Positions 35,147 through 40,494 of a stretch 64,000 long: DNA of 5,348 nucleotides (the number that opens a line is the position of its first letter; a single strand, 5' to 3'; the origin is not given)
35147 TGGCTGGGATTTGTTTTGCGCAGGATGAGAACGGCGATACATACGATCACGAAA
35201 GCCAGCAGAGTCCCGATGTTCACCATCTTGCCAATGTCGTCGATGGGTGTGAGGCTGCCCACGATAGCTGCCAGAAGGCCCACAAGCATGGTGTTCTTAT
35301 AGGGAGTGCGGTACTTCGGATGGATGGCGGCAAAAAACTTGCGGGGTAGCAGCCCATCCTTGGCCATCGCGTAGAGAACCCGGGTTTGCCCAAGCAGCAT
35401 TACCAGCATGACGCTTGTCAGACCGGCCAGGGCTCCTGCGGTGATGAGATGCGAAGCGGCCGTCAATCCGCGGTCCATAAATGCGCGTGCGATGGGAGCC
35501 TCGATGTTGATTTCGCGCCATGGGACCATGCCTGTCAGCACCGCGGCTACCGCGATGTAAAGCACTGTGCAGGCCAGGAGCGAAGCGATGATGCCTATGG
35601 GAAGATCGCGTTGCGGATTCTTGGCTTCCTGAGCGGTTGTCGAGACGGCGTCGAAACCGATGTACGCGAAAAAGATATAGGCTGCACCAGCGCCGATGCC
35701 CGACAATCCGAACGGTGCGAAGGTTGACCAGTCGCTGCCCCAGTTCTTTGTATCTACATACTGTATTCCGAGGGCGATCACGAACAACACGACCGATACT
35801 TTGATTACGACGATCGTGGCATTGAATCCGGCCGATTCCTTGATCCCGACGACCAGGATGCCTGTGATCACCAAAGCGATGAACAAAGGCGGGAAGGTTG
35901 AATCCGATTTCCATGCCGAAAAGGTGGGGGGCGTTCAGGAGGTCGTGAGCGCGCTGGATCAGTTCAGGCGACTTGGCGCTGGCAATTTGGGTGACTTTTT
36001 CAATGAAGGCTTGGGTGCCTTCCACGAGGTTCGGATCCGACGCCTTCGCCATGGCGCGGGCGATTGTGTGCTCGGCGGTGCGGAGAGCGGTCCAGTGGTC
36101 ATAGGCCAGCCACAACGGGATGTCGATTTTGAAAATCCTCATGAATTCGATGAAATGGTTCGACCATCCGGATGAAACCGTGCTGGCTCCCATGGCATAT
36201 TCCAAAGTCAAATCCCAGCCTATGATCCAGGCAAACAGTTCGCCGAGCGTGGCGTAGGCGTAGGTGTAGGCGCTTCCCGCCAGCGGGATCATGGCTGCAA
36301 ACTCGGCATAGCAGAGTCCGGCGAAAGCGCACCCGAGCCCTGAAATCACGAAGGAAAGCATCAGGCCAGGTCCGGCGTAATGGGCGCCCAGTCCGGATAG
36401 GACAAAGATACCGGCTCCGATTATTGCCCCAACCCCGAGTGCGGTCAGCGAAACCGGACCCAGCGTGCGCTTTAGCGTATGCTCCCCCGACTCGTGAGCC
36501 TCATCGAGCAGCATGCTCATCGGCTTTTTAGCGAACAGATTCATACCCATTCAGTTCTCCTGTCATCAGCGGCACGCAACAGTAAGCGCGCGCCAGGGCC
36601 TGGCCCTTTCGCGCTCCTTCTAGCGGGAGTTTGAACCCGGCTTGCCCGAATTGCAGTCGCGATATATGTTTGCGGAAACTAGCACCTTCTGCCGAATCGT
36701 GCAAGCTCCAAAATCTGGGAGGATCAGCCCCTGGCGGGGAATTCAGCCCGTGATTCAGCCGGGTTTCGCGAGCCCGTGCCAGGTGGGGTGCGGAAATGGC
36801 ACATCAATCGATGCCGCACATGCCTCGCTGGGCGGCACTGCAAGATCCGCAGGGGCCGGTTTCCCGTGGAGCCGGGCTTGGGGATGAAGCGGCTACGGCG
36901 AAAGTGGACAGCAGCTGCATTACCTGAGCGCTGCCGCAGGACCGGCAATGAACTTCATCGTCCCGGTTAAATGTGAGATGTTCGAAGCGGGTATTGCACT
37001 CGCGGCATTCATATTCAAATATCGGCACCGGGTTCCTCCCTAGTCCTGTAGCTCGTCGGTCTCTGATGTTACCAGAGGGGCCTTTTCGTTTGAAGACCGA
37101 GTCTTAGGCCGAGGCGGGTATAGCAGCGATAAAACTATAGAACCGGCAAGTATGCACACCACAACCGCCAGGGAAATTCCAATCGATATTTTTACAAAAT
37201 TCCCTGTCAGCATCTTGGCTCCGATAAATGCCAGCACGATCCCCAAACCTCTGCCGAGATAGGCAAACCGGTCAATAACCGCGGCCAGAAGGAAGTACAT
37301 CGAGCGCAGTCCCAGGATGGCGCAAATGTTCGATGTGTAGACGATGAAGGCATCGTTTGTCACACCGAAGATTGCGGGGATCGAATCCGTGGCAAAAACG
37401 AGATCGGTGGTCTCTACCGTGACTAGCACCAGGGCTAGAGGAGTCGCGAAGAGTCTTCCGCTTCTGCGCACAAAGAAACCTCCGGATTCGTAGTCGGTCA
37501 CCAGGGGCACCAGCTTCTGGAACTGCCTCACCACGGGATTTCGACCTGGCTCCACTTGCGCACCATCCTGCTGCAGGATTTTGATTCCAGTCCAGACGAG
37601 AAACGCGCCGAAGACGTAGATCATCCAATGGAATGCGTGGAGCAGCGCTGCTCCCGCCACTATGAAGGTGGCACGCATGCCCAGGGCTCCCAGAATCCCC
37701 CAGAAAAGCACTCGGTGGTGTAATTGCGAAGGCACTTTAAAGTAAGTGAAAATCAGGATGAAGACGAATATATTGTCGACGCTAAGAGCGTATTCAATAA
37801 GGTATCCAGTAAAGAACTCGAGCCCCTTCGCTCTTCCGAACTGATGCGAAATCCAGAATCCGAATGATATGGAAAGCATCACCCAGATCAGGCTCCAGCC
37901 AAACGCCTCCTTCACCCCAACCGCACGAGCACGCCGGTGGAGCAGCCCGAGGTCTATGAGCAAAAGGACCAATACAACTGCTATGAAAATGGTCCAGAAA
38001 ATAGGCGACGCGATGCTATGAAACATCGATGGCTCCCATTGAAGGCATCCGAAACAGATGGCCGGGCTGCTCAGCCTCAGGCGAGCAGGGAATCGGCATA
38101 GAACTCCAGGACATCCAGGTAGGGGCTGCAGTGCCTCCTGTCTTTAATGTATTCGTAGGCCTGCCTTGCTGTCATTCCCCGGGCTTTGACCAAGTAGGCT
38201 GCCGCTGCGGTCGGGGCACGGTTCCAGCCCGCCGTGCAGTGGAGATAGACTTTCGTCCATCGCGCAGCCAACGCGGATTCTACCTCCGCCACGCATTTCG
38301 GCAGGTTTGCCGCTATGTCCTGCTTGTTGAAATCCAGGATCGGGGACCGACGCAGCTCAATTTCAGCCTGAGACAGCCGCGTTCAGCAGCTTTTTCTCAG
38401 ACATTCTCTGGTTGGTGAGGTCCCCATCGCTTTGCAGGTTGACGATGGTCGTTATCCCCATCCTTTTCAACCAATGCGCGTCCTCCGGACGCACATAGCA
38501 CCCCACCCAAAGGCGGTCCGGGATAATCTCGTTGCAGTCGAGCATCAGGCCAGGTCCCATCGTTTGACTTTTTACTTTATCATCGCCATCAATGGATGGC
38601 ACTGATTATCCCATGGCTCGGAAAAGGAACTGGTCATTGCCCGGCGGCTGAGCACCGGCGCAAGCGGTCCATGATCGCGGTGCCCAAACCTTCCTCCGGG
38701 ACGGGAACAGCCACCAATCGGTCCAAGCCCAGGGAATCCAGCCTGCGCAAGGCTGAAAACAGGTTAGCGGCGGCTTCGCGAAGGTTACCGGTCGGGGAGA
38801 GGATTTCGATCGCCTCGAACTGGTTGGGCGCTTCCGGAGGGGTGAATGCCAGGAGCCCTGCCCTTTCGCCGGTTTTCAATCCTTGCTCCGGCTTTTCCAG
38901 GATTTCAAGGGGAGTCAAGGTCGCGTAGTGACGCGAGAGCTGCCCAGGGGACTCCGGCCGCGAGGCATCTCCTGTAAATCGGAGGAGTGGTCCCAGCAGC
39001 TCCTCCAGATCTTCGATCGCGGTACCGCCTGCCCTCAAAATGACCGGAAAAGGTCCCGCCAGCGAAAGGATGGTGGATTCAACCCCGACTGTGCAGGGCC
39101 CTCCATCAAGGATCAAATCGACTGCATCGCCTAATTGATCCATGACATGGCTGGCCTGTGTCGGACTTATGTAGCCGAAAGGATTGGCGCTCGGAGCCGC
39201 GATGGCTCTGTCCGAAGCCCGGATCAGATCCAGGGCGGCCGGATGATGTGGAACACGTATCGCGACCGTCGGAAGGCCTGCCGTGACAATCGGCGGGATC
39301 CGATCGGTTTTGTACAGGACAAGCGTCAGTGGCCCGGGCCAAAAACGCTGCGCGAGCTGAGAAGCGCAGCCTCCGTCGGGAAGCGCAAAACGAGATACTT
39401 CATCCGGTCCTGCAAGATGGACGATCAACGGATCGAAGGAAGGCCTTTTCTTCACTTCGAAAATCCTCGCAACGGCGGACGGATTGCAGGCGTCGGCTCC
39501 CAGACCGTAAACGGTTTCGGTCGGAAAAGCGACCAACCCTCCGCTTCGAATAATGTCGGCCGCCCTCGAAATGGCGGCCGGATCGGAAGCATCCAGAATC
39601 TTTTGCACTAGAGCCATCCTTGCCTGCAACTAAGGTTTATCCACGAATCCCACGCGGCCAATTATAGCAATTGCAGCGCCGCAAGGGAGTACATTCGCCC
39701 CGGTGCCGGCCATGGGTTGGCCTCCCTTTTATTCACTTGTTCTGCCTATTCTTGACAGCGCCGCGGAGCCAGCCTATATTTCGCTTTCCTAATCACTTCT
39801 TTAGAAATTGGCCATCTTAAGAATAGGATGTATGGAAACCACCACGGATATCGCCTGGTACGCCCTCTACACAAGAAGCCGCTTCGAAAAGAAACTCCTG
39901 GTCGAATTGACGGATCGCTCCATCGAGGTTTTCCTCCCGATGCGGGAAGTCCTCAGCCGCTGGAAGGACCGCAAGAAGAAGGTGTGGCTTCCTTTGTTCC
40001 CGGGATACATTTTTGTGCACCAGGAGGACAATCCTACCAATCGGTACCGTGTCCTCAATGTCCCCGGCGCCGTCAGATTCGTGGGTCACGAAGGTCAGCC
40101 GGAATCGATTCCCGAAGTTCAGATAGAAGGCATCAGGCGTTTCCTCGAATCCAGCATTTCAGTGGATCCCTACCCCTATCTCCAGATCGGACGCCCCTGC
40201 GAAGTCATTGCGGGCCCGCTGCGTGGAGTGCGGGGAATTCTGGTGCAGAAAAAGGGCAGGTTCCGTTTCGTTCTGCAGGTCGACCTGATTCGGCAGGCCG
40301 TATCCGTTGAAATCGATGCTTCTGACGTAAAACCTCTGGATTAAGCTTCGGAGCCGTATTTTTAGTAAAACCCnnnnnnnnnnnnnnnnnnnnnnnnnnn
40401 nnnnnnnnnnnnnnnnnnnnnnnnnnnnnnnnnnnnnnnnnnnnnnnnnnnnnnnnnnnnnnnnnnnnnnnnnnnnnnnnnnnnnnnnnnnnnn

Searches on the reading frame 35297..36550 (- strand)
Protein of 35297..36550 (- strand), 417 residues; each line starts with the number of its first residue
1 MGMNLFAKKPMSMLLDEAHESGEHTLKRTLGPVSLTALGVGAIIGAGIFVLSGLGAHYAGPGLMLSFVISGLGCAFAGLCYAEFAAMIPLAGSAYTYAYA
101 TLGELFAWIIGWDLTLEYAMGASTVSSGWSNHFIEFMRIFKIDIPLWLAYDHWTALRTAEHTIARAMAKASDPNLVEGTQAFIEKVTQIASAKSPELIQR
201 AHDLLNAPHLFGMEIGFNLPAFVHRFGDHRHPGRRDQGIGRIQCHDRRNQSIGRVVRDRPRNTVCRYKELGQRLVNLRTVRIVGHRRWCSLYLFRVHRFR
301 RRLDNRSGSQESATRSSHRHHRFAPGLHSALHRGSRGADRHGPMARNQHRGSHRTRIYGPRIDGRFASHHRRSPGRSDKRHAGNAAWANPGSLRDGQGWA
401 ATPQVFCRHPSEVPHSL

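Call 49: search_protein_families(library=pfam, proteins=[window:35297-36550:-], max_evalue=0.0001)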
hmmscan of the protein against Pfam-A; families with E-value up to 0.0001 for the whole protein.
window:35297-36550:- (417 aa): 2 families
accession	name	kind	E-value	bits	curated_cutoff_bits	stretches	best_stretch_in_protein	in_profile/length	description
PF13520.12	AA_permease_2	-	2.6e-13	50.1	27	1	30-137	1-107/427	Amino acid permease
PF00324.27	AA_permease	-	2.4e-12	46.7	24.6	1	38-121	5-89/470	Amino acid permease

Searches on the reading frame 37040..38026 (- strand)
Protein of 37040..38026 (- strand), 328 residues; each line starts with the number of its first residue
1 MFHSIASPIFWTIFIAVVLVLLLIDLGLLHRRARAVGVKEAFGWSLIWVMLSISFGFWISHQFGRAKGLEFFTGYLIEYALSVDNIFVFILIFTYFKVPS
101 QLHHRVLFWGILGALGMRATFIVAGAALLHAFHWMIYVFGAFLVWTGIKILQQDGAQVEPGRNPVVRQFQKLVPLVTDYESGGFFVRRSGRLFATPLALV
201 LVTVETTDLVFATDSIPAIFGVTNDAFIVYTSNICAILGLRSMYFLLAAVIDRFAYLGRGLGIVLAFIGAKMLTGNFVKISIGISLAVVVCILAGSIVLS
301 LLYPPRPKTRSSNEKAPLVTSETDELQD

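Call 49: search_protein_families(library=pfam, proteins=[window:37040-38026:-], max_evalue=0.0001)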
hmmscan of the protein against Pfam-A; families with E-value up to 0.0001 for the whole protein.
window:37040-38026:- (328 aa): 1 family
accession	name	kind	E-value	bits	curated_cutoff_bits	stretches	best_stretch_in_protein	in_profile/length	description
PF03741.22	TerC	-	1.2e-50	172.2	27.8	1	72-274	1-176/178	Integral membrane protein TerC family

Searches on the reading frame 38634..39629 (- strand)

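Call 50: search_protein_families(library=pfam, proteins=[window:38634-39629:-], max_evalue=0.0001)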
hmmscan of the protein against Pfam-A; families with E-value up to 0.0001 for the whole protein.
window:38634-39629:- (331 aa): 2 families
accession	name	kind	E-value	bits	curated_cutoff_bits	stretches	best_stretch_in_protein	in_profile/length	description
PF01300.24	Sua5_yciO_yrdC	-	1.3e-55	188.1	25.1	1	26-201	2-178/178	Telomere recombination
PF03481.19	Sua5_C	-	2.7e-22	80.2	22.9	1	205-327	3-135/136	Threonylcarbamoyl-AMP synthase, C-terminal domain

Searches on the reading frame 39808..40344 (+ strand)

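Call 50: search_protein_families(library=pfam, proteins=[window:39808-40344:+], max_evalue=0.0001)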
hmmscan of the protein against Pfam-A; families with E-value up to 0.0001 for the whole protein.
window:39808-40344:+ (178 aa): 1 family
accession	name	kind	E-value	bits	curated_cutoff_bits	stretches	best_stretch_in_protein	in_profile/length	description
PF02357.24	NusG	-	1.9e-23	83.2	22.2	1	16-110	2-93/93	Transcription termination factor nusG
